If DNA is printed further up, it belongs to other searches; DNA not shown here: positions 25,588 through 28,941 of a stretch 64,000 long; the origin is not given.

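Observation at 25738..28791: Giant surface protein combining a clan GH-A hydrolase domain with FG-GAP beta-propeller repeats and fresh internal DNA duplications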

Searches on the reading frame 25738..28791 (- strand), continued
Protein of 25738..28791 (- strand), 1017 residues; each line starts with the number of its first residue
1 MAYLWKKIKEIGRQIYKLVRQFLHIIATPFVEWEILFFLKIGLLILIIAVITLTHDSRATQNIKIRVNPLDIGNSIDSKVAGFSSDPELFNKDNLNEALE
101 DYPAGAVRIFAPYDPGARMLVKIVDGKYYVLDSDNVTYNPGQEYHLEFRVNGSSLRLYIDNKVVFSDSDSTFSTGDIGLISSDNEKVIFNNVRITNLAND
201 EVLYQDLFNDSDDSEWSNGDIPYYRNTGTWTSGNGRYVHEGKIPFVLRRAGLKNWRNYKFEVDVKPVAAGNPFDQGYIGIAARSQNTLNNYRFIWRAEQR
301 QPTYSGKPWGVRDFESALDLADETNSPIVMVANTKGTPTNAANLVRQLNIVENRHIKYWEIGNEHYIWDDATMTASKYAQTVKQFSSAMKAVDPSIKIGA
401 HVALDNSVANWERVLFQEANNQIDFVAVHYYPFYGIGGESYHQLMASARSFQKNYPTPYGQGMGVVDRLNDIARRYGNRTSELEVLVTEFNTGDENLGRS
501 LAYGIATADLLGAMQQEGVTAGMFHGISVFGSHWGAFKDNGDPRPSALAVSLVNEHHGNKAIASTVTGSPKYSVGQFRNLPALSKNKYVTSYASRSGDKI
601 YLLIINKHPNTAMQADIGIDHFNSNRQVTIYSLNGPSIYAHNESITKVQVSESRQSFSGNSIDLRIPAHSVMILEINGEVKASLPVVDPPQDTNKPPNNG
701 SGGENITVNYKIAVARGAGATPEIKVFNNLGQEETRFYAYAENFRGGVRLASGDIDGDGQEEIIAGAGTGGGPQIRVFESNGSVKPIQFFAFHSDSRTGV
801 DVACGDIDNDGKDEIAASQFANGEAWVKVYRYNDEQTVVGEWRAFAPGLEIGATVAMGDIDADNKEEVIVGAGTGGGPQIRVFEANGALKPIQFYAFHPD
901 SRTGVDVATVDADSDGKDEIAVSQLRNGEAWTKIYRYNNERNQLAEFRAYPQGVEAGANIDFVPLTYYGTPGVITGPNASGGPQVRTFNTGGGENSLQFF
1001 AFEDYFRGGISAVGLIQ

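Call 19: find_encoding_contigs(protein=P0008, flank=10000, max_places=2)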
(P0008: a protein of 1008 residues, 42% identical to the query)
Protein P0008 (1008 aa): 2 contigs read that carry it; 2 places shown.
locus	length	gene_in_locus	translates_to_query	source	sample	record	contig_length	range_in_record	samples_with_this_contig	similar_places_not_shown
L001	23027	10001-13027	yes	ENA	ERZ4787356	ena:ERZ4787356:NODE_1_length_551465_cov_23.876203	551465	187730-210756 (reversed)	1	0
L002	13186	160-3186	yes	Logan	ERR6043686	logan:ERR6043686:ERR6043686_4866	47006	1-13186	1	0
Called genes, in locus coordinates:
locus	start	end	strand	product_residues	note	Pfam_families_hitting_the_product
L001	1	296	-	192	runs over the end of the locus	PF04079:SMC_ScpB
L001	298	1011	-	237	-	PF02616:SMC_ScpA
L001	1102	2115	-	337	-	PF01073:3Beta_HSD, PF01370:Epimerase, PF02719:Polysacc_synt_2, PF04321:RmlD_sub_bind, PF07993:NAD_binding_4, PF16363:GDP_Man_Dehyd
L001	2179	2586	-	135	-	PF11969:DcpS_C, PF01230:HIT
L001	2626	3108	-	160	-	PF00908:dTDP_sugar_isom, PF14667:Polysacc_synt_C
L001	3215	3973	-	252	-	-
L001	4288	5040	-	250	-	-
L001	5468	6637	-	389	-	PF20706:GT4-conflict (faint), PF13439:Glyco_transf_4, PF13579:Glyco_trans_4_4, PF00534:Glycos_transf_1, PF13692:Glyco_trans_1_4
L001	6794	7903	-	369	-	PF13439:Glyco_transf_4, PF13579:Glyco_trans_4_4, PF00534:Glycos_transf_1, PF13692:Glyco_trans_1_4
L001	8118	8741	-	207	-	-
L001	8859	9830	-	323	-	PF13384:HTH_23, PF13518:HTH_28 (weak), PF13551:HTH_29, PF13565:HTH_32, PF13683:rve_3, PF13333:rve_2 (weak)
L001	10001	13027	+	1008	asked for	PF01839:FG-GAP (faint), PF13517:FG-GAP_3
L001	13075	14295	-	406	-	PF13439:Glyco_transf_4, PF13579:Glyco_trans_4_4 (weak), PF00534:Glycos_transf_1, PF13524:Glyco_trans_1_2 (weak), PF13692:Glyco_trans_1_4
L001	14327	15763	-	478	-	PF04932:Wzy_C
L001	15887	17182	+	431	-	PF00919:UPF0004, PF04055:Radical_SAM, PF01938:TRAM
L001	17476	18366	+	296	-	PF01745:IPT (faint), PF01715:IPPT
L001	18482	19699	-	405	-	-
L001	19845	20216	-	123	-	-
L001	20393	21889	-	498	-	PF02934:GatB_N, PF02637:GatB_Yqey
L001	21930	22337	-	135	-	PF13366:PDDEXK_3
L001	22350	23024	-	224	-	PF02223:Thymidylate_kin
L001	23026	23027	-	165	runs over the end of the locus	PF00186:DHFR_1, PF01872:RibD_C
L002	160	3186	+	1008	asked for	PF01839:FG-GAP (faint), PF13517:FG-GAP_3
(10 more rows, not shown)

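Call 20: find_encoding_contigs(protein=P0012, flank=10000, max_places=2)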
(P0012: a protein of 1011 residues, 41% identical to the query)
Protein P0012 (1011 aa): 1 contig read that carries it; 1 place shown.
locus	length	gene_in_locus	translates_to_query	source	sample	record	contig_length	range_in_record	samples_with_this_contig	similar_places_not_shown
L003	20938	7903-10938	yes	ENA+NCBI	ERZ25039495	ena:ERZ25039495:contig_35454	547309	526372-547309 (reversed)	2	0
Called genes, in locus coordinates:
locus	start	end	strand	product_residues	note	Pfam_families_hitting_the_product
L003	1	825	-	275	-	?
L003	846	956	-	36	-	-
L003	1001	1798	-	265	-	PF19293:CdaA_N, PF02457:DAC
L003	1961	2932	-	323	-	PF01368:DHH, PF02272:DHHA1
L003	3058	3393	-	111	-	PF02033:RBFA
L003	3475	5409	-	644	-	PF04760:IF2_N, PF00025:Arf (weak), PF00009:GTP_EFTU, PF00071:Ras, PF01926:MMR_HSR1, PF02421:FeoB_N (weak), PF22042:EF-G_D2, PF11987:IF-2, +2 more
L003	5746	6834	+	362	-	PF02463:SMC_N, PF13175:AAA_15, PF13476:AAA_23, PF13304:AAA_21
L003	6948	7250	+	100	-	PF05258:DciA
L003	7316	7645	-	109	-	PF06153:CdAMP_rec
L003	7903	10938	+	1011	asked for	PF22848:ASD1_dom (weak), PF01839:FG-GAP (faint), PF13517:FG-GAP_3 (weak)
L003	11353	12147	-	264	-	PF02353:CMAS, PF03848:TehB, PF05401:NodS, PF13489:Methyltransf_23, PF07021:MetW, PF13847:Methyltransf_31, PF08241:Methyltransf_11, PF08242:Methyltransf_12, +5 more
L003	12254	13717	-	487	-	PF04932:Wzy_C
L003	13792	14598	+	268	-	PF01209:Ubie_methyltran, PF05219:DREV (faint), PF05891:Methyltransf_PK (faint), PF13489:Methyltransf_23, PF13847:Methyltransf_31, PF08241:Methyltransf_11, PF08242:Methyltransf_12, PF13649:Methyltransf_25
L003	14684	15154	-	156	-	PF00885:DMRL_synthase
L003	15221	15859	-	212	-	PF00677:Lum_binding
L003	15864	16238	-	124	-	PF01687:Flavokinase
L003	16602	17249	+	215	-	PF00849:PseudoU_synth_2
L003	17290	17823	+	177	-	PF13189:Cytidylate_kin2, PF13207:AAA_17, PF13238:AAA_18, PF01202:SKI, PF02224:Cytidylate_kin (weak)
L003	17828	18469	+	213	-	PF01245:Ribosomal_L19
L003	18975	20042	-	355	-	PF01926:MMR_HSR1, PF02421:FeoB_N, PF06071:YchF-GTPase_C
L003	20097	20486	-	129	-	PF05635:23S_rRNA_IVP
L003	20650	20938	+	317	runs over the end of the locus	PF03773:ArsP_1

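Call 21: find_encoding_contigs(protein=P0013, flank=10000, max_places=2)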
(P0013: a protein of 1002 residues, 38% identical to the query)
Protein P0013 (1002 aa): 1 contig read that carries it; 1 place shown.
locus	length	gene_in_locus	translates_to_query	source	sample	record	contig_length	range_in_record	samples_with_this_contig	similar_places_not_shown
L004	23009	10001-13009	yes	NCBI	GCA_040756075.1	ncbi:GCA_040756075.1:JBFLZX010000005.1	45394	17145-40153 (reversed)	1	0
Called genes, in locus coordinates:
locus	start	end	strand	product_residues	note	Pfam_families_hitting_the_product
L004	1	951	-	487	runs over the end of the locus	PF01839:FG-GAP (weak), PF13517:FG-GAP_3 (weak)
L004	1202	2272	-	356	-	PF00483:NTP_transferase, PF12804:NTP_transf_3, PF25084:LbH_EIF2B (weak), PF00132:Hexapep (faint), PF25087:GMPPB_C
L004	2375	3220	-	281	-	PF01370:Epimerase, PF04321:RmlD_sub_bind, PF16363:GDP_Man_Dehyd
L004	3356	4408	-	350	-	PF01073:3Beta_HSD, PF01370:Epimerase, PF02719:Polysacc_synt_2, PF04321:RmlD_sub_bind, PF07993:NAD_binding_4, PF13460:NAD_binding_10 (faint), PF16363:GDP_Man_Dehyd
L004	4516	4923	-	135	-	PF11969:DcpS_C, PF01230:HIT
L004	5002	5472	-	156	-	PF00908:dTDP_sugar_isom, PF14667:Polysacc_synt_C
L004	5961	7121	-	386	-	PF09314:DUF1972, PF20706:GT4-conflict, PF13439:Glyco_transf_4, PF13579:Glyco_trans_4_4, PF00534:Glycos_transf_1, PF13692:Glyco_trans_1_4, PF13524:Glyco_trans_1_2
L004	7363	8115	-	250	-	-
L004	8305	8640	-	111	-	-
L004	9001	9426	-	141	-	-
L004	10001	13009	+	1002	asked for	PF01839:FG-GAP (faint), PF13517:FG-GAP_3 (weak)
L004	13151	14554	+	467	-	-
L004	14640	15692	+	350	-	PF01926:MMR_HSR1, PF02421:FeoB_N, PF06071:YchF-GTPase_C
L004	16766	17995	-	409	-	PF02371:Transposase_20 (weak)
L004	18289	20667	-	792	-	PF22848:ASD1_dom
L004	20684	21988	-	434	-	PF13439:Glyco_transf_4, PF20706:GT4-conflict, PF00534:Glycos_transf_1, PF13692:Glyco_trans_1_4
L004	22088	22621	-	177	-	PF20803:PaaX_M, PF09827:CRISPR_Cas2 (weak)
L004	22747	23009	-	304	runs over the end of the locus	PF00535:Glycos_transf_2, PF13641:Glyco_tranf_2_3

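Call 25: predict_structure(alignment_id=A2)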
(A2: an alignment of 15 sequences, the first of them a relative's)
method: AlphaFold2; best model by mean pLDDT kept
length: 1017 residues; sequences in the alignment: 15
mean_pLDDT: 77.4   pTM: 0.56
mean pLDDT of the five models: 77.4, 77.0, 75.6, 73.7, 73.1
residues with pLDDT >= 90: 252; 70-90: 506; 50-70: 174; < 50: 85
segments of 3 or more residues with pLDDT < 50: 1-7, 21-36, 51-60, 220-227, 302-306, 527-534, 683-707
pLDDT, mean of each block of 10 residues (from residue 1): 40 53 42 46 59 38 81 68 60 69 75 77 70 87 90 88 86 69 76 87 76 55 48 75 62 70 80 71 61 77 50 71 80 77 92 90 60 77 92 93 71 89 89 72 91 86 89 87 82 74 91 87 59 57 84 86 87 83 88 89 92 83 79 89 76 79 86 88 38 27 42 89 88 87 85 89 91 86 83 86 93 93 90 84 84 93 92 88 92 84 88 84 82 84 84 77 72 85 86 81 82 81
secondary structure, 60 per line:
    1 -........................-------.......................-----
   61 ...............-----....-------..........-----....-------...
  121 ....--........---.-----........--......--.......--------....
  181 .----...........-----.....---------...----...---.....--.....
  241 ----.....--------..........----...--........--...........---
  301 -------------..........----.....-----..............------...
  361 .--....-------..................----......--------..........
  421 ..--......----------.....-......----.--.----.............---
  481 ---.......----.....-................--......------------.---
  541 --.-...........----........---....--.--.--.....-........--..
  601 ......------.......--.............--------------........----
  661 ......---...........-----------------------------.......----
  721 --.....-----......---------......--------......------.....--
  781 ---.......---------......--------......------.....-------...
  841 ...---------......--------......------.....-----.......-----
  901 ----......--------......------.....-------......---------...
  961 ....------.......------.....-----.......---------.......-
elements in order (helices of 4 or more, strands of 3 or more residues): H2-25 H33-55 E61-75 E81-84 H92-101 E107-110 E118-124 E127-134 E144-151 E154-159 E162-168 E177-181 E186-196 E202-206 E216-218 E229-233 E236-240 E245-249 E258-267 E277-284 E287-297 H314-323 E328-332 H338-351 E358-361 H364-367 H375-392 E397-402 H411-422 E425-430 H441-445 H447-452 H465-477 E484-490 H495-499 H501-516 E519-524 H545-555 E560-567 E571-574 E583-587 E589-596 E599-606 E613-619 E622-634 E649-656 E661-666 E670-680 E710-716 E723-727 E733-738 E748-753 E762-767 E774-778 E784-790 E800-805 E814-819 E826-830 E838-843 E853-858 E867-872 E879-883 E889-895 E905-910 E919-924 E931-935 E943-948 E958-964 E971-977 E984-988 E994-1000 E1010-1016
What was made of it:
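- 28441..28620 (-): First part of the GH-A fold (aa 58-117): N-terminal strand, beta1, alpha1 and beta2, including invariant R108. AF2 secondary structure (call 25).
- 27325..27327 (-): Codon of E489, the predicted nucleophile (end of beta7, VTEFN). Strand 484-490 in the model (call 25).
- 26746..27120 (-): C-terminal beta-sandwich of the GH module (aa 558-682), as found in GH51, GH44, GH79 and GH39. AF2 strands 560-680 (call 25).
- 26671..26745 (-): Disordered Pro/Asn/Gly-rich linker (aa 683-707). pLDDT below 50 for residues 683-707 (call 25).
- On Clan GH-A glycoside hydrolases: AF2 gives eight strand-helix units once aa 58-117 are counted (call 25).
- The strand and helix count gives beta1-alpha1-beta2-[insert]-alpha2...beta8-alpha8 (call 25). 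The protein is anchored with its domains outside the cell and has a long flexible linker (call 25).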

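Call 27: fold_search(model_id=the predicted structure, library=pdb)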
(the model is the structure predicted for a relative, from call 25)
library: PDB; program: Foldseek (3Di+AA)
matches with E <= 10: 1456; with E <= 0.001: 378
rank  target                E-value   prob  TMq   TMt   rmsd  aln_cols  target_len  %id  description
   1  3ug3_D                3.0e-20  1.00  0.29  0.58   5.2       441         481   19  Crystal structure of alpha-L-arabinofuranosidase from Thermotoga maritima ligand free form (released 2012-03-07)
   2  3ug3_A                5.2e-20  1.00  0.29  0.57   5.3       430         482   20  Crystal structure of alpha-L-arabinofuranosidase from Thermotoga maritima ligand free form (released 2012-03-07)
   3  3s2c_A                5.8e-20  1.00  0.29  0.57   5.4       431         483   21  Structure of the thermostable GH51 alpha-L-arabinofuranosidase from Thermotoga petrophila RKU-1 (released 2012-02-01)
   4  3ug3_C                6.1e-20  1.00  0.28  0.56   5.0       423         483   20  Crystal structure of alpha-L-arabinofuranosidase from Thermotoga maritima ligand free form (released 2012-03-07)
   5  3ug4_C                9.7e-20  1.00  0.28  0.55   5.0       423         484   20  Crystal structure of alpha-L-arabinofuranosidase from Thermotoga maritima arabinose complex (released 2012-03-07)
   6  4atw_A                1.1e-19  1.00  0.29  0.57   5.5       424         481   21  The crystal structure of Arabinofuranosidase (released 2012-05-23)
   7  3s2c_J                2.4e-19  1.00  0.29  0.58   5.2       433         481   20  Structure of the thermostable GH51 alpha-L-arabinofuranosidase from Thermotoga petrophila RKU-1 (released 2012-02-01)
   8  8i0a                  1.6e-17  1.00  0.29  0.53   4.9       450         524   16  Structure of alpha-L-Arabinofuranosidase from Trametes hirsuta (released 2023-09-27)
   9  6zt6_A                2.2e-17  1.00  0.29  0.56   5.6       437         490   17  X-ray structure of mutated arabinofuranosidase (released 2021-02-10)
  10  2vrk_A                2.4e-17  1.00  0.28  0.54   5.2       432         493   17  Structure of a seleno-methionyl derivative of wild type arabinofuranosidase from Thermobacillus xylanilyticus (released 2008-07-01)
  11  3ii1                  6.4e-17  1.00  0.31  0.57  10.1       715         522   13  Structural characterization of difunctional glucanase-xylanse CelM2 (released 2009-08-25)
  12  6zt8_A                9.1e-17  1.00  0.28  0.56   5.3       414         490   17  X-ray structure of mutated arabinofuranosidase (released 2021-02-10)
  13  2vrq_A                9.1e-17  1.00  0.28  0.53   5.4       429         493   16  STRUCTURE OF AN INACTIVE MUTANT OF ARABINOFURANOSIDASE FROM THERMOBACILLUS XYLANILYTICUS IN COMPLEX WITH A PENTASACCHA (released 2008-07-01)
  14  2eqd_A                9.6e-17  1.00  0.27  0.51   5.4       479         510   13  Crystal structure of Cel44A, GH family 44 endoglucanase from Clostridium thermocellum (released 2007-09-18)
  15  6zt7_A                1.3e-16  1.00  0.28  0.55   5.4       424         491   17  X-ray structure of mutated arabinofuranosidase (released 2021-02-10)
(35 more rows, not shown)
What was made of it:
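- On Clan GH-A glycoside hydrolases: Foldseek top hits are all GH-A enzymes: GH51, GH44 and GH79, with E values of 1e-14 to 3e-20 among the 50 hits listed (call 27).
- Foldseek E 3e-20, TM 0.58, followed by GH44 and GH79 (call 27).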

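Call 29: search_protein_families(library=pfam, alignment_id=A2, max_evalue=0.01)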
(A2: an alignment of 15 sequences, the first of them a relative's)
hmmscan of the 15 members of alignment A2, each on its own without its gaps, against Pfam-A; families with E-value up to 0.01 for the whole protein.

A. member 1, P0001 (1017 aa): 6 families
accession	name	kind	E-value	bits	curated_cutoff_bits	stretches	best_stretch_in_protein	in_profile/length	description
PF13517.12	FG-GAP_3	-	1.7e-14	54.5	26.9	2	754-816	1-60/61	FG-GAP-like repeat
PF01839.29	FG-GAP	-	1.9e-11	44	22.1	1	747-771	2-26/37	FG-GAP repeat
PF07745.19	Glyco_hydro_53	-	4.4e-05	23.1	24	1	360-455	137-235/340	Glycosyl hydrolase family 53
PF01229.23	Glyco_hydro_39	-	8.8e-05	21.9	26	1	358-448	154-245/472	Glycosyl hydrolases family 39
PF06439.18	3keto-disac_hyd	-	0.0002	21.9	26.8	0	132-195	116-187/187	3-keto-disaccharide hydrolase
PF25292.1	Beta-prop_CGLA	-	0.0065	16.4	26.8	0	800-823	32-54/316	Lambda-carrageenase beta-propeller domain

B. families by the number of members that match (of 15 scanned): 14 families
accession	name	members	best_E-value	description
PF13517.12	FG-GAP_3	15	1.1e-22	FG-GAP-like repeat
PF01839.29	FG-GAP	15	6.9e-21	FG-GAP repeat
PF06439.18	3keto-disac_hyd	9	2.1e-05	3-keto-disaccharide hydrolase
PF19763.6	DUF6250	8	3.5e-05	Domain of unknown function (DUF6250)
PF12891.13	Glyco_hydro_44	6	3.1e-05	Glycoside hydrolase family 44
PF16743.10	PliI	4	9.5e-06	Periplasmic lysozyme inhibitor of I-type lysozyme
PF14783.12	BBS2_Mid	4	0.00013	Ciliary BBSome complex subunit 2, middle region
PF25292.1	Beta-prop_CGLA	2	0.0014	Lambda-carrageenase beta-propeller domain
PF03662.20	Glyco_hydro_79n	2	0.0027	Glycosyl hydrolase family 79, N-terminal domain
PF21708.4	Glyco_hydro_59_C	2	0.005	Galactocerebrosidase, C-terminal lectin domain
PF07745.19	Glyco_hydro_53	1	4.4e-05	Glycosyl hydrolase family 53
PF23743.1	Beta-prop_BBS7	1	4.8e-05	BBS7 beta-propeller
PF01229.23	Glyco_hydro_39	1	8.8e-05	Glycosyl hydrolases family 39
PF22925.3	TS_C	1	0.00062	Trans-sialidase, C-terminal domain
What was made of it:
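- On CBM66 / DUF1080 (PF06439): 9 of 15 orthologues match at E <= 0.01 (call 29).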

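Call 33: find_encoding_contigs(protein=P0001, flank=1000, max_places=3)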
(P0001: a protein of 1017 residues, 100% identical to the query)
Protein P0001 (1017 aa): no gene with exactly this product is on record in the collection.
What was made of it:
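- Tried and rejected: find_encoding_contigs for the window protein itself found nothing on record (call 33).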
